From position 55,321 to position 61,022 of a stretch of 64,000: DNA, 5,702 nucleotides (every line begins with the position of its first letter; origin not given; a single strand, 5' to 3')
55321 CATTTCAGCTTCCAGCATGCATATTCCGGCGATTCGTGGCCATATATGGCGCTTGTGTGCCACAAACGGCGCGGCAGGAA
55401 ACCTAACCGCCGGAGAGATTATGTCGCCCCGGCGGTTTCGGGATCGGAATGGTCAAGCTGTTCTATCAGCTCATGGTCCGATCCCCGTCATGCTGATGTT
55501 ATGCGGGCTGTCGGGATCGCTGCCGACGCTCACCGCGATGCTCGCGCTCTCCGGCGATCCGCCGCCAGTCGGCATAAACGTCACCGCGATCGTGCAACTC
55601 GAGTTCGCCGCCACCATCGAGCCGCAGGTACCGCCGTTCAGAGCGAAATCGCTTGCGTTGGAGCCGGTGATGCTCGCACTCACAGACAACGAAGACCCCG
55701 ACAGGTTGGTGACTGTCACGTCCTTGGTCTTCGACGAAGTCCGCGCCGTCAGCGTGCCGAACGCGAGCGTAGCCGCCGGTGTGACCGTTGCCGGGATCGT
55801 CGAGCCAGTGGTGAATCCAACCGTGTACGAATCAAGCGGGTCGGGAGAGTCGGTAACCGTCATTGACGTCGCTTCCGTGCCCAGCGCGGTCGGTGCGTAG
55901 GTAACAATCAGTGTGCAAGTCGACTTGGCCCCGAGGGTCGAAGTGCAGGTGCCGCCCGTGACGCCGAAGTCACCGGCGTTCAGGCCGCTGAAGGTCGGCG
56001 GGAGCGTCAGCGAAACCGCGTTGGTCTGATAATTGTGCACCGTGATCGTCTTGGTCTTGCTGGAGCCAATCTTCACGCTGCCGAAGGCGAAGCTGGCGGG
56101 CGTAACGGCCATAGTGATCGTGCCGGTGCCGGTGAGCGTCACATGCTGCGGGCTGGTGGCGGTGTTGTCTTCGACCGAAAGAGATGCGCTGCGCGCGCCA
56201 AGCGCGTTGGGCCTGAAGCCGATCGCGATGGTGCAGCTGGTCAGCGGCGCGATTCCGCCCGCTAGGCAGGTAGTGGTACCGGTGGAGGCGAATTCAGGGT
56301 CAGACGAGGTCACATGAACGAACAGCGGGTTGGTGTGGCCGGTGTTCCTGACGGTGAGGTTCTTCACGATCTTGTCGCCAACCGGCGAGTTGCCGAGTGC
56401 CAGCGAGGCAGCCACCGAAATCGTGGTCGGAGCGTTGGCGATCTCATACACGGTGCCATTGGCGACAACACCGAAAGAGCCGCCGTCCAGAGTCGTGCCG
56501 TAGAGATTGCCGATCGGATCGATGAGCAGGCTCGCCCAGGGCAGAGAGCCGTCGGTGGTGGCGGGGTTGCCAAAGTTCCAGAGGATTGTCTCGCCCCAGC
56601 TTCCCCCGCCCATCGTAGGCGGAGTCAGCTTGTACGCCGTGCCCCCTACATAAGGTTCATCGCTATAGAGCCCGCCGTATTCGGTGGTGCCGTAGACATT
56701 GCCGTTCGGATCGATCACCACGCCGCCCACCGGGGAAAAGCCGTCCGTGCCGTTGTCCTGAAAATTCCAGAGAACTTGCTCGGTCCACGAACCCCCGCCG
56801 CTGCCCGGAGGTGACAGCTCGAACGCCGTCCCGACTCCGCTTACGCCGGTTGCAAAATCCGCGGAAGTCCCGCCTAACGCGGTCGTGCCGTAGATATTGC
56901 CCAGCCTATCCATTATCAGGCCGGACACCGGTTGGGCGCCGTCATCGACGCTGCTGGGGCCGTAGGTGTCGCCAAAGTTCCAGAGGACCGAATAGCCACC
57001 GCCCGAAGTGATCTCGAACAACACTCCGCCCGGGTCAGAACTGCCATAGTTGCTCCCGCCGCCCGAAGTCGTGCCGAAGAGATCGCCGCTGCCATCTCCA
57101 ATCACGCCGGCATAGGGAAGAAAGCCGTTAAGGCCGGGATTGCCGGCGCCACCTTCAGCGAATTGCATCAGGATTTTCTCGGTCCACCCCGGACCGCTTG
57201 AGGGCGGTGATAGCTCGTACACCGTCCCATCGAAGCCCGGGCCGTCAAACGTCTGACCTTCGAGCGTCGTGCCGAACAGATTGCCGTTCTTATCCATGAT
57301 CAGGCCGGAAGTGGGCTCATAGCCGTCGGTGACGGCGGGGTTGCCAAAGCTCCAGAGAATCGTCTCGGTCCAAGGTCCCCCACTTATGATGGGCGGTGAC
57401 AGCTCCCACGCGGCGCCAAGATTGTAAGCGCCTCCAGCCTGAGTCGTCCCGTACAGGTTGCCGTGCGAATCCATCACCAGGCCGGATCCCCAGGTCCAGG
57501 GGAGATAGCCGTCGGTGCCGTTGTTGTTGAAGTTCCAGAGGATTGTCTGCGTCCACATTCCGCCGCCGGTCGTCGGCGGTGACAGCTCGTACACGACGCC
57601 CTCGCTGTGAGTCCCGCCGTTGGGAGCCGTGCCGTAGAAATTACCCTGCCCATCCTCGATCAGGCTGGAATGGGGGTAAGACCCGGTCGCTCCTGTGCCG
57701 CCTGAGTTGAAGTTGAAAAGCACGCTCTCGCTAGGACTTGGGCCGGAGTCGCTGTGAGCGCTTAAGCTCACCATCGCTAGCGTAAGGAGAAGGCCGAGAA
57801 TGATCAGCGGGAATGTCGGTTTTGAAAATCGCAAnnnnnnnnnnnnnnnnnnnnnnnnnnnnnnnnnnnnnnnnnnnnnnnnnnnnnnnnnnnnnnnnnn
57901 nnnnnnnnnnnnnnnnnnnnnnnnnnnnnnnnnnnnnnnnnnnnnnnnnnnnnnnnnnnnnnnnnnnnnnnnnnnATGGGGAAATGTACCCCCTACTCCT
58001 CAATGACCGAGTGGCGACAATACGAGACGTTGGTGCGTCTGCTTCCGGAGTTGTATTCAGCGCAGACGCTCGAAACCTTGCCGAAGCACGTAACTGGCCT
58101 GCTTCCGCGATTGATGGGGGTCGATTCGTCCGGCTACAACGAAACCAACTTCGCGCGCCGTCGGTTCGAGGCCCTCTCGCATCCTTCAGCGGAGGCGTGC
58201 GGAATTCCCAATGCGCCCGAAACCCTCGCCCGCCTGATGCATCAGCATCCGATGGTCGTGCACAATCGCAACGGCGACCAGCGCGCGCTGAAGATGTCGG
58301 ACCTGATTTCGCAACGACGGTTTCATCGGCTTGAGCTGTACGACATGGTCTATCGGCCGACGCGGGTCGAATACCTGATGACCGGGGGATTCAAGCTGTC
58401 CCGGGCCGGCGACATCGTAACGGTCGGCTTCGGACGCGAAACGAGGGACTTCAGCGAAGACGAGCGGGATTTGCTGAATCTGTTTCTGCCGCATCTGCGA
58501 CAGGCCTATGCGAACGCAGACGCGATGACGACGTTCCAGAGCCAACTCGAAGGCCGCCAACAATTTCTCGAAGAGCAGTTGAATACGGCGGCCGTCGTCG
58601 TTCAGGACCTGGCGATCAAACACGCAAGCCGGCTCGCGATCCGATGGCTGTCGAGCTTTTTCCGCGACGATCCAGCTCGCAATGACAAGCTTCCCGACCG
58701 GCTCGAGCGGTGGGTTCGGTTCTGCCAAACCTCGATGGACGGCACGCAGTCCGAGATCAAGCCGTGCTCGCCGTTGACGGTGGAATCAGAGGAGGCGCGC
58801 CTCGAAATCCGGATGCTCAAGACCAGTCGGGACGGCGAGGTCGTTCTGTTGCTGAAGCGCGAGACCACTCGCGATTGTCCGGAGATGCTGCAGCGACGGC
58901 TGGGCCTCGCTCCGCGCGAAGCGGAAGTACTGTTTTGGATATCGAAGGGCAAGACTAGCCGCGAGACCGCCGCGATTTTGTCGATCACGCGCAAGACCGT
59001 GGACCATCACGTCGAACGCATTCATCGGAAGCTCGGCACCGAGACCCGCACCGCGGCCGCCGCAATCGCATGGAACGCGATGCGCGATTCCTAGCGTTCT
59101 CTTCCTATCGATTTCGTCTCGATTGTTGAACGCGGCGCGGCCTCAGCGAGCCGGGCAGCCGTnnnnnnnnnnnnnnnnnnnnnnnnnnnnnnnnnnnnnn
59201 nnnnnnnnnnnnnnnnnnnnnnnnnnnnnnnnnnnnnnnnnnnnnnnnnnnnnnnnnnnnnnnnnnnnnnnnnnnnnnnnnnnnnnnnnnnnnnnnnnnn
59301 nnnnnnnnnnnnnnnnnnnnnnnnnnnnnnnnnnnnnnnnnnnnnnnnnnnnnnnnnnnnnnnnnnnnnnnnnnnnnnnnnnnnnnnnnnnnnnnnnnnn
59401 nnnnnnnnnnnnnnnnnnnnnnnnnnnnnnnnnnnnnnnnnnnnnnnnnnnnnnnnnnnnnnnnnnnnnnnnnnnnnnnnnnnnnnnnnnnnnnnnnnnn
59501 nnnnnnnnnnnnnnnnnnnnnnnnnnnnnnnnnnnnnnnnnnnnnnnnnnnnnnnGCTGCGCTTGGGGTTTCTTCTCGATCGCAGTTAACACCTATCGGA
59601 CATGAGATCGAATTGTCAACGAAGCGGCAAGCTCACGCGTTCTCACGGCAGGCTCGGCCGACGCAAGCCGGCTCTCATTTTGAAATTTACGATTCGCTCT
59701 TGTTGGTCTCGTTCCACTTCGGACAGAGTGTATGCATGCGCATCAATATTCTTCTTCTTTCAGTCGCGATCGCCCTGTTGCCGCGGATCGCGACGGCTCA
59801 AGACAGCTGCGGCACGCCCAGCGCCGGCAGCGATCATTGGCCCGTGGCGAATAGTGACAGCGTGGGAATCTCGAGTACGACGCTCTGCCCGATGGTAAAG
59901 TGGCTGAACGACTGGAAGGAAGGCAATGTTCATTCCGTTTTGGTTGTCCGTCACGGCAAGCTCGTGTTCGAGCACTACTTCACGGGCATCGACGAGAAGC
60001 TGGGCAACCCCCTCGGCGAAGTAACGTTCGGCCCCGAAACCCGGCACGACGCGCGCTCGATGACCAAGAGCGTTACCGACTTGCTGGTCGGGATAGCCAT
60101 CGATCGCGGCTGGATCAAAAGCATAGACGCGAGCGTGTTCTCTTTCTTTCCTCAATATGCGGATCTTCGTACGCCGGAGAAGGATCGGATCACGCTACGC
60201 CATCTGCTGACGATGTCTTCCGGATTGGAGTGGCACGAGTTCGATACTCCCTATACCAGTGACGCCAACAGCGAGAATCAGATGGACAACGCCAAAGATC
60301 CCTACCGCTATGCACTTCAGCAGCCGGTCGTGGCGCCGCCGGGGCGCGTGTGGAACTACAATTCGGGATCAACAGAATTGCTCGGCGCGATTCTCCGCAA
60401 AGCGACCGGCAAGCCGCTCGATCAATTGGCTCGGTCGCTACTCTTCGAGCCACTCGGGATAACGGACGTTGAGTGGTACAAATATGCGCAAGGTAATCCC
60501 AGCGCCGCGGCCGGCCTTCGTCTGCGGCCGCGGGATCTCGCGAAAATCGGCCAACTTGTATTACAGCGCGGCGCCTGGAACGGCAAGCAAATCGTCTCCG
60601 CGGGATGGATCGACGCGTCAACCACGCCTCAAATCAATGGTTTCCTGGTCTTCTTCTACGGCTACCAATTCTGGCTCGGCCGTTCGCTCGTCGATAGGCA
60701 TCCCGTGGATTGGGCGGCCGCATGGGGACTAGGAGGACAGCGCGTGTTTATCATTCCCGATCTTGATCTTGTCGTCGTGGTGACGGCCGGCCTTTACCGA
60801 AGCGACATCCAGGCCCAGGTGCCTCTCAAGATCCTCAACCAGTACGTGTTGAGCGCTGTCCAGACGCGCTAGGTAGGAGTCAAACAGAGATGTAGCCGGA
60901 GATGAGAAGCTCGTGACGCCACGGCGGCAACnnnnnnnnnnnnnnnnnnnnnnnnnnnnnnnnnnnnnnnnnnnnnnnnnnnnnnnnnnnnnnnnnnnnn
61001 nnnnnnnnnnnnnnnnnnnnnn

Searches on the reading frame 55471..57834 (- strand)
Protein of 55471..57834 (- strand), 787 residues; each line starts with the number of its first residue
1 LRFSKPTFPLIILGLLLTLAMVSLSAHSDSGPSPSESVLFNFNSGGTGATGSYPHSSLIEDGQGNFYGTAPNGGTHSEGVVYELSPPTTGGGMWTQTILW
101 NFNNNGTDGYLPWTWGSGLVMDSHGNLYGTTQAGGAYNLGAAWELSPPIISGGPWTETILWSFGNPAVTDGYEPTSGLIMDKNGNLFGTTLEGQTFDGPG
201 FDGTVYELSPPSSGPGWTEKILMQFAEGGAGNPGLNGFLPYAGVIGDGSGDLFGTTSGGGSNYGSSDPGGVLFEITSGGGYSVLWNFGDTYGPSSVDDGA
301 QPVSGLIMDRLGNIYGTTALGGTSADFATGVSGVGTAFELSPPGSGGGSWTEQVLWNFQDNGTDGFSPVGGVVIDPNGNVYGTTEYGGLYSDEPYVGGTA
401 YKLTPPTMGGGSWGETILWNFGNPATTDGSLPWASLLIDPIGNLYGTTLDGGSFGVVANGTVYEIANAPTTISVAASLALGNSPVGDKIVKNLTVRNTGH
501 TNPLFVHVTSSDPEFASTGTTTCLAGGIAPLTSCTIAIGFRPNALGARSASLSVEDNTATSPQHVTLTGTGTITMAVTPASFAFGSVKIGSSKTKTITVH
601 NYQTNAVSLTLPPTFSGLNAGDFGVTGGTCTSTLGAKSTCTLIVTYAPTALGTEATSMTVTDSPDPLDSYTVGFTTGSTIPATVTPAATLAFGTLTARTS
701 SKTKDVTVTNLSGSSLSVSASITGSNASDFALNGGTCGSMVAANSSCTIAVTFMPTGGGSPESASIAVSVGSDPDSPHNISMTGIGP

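Call 18: search_protein_families(library=pfam, proteins=[window:55471-57834:-], max_evalue=0.001)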
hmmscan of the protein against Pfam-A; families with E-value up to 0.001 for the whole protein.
window:55471-57834:- (787 aa): 6 families
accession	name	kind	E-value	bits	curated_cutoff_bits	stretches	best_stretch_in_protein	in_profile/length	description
PF22073.2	Cep192_D4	-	2.5e-23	82.8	35.5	3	575-663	4-95/112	Cep192 domain 4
PF15780.11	ASH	-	1.8e-19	70.2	27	2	578-663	6-91/98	Abnormal spindle-like microcephaly-assoc'd, ASPM-SPD-2-Hydin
PF22544.2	HYDIN_VesB_CFA65-like_Ig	-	8.1e-18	64.9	25.5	1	477-569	9-99/100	HYDIN/CFA65/VesB-like, Ig-like domain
PF12371.14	TMEM131_like_N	-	2.4e-08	34.5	28.8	0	477-554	7-82/84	Transmembrane protein 131-like N-terminal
PF24507.1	Ig_CFAP65_4th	-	2e-07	31.8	27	0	522-571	28-76/76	CFAP65, fourth Ig-like domain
PF07610.17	DUF1573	-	0.00057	20.3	26.1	0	479-570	9-97/98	Protein of unknown function (DUF1573)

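Call 37: search_protein_families(library=ncbifam, proteins=[window:55471-57834:-], max_evalue=0.01)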
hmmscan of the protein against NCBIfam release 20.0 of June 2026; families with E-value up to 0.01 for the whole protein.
window:55471-57834:- (787 aa): 2 families
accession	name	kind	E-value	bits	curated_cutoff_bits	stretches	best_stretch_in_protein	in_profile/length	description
TIGR03803.2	Gloeo_Verruco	domain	9.9e-50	166.1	44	7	51-102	1-46/50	choice-of-anchor tandem repeat GloVer-containing protein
NF012200.0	choice_anch_D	domain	2.1e-42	144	45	3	563-662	1-103/108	choice-of-anchor D domain-containing protein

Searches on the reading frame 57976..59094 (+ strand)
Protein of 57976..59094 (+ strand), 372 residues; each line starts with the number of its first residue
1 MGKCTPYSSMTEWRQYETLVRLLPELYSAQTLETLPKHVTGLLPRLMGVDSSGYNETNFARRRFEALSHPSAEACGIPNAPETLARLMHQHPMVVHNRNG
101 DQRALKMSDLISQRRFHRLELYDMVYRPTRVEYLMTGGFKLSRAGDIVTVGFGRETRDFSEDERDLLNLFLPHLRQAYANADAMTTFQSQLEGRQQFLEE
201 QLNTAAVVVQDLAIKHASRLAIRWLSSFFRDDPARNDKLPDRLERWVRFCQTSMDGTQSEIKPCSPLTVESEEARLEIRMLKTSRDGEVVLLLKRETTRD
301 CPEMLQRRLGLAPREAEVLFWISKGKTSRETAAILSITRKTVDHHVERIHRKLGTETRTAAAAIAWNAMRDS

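Call 18: search_protein_families(library=pfam, proteins=[window:57976-59094:+], max_evalue=0.001)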
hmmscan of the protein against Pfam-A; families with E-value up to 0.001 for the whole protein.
window:57976-59094:+ (372 aa): 1 family
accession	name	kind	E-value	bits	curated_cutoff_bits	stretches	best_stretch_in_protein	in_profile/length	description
PF00196.25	GerE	-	2.3e-13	50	23.5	1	311-365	3-57/57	Bacterial regulatory proteins, luxR family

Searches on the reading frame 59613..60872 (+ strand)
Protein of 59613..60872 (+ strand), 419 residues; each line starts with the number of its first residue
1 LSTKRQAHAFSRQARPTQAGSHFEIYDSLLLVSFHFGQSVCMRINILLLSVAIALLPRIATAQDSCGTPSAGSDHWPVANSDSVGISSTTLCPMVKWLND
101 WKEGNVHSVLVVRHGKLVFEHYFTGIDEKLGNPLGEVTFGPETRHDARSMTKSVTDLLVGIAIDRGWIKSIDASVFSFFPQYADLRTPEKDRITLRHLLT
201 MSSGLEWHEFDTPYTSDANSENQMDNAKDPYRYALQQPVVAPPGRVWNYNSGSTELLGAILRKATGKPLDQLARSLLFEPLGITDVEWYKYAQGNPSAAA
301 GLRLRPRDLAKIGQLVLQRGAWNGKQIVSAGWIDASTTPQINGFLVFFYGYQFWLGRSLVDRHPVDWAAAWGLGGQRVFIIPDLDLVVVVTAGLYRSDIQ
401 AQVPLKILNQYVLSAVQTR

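Call 18: search_protein_families(library=pfam, proteins=[window:59613-60872:+], max_evalue=0.001)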
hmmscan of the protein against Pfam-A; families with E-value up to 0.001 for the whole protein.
window:59613-60872:+ (419 aa): 1 family
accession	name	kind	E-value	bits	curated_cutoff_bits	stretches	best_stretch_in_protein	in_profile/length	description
PF00144.29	Beta-lactamase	-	1.2e-36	127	27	1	108-391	18-307/329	Beta-lactamase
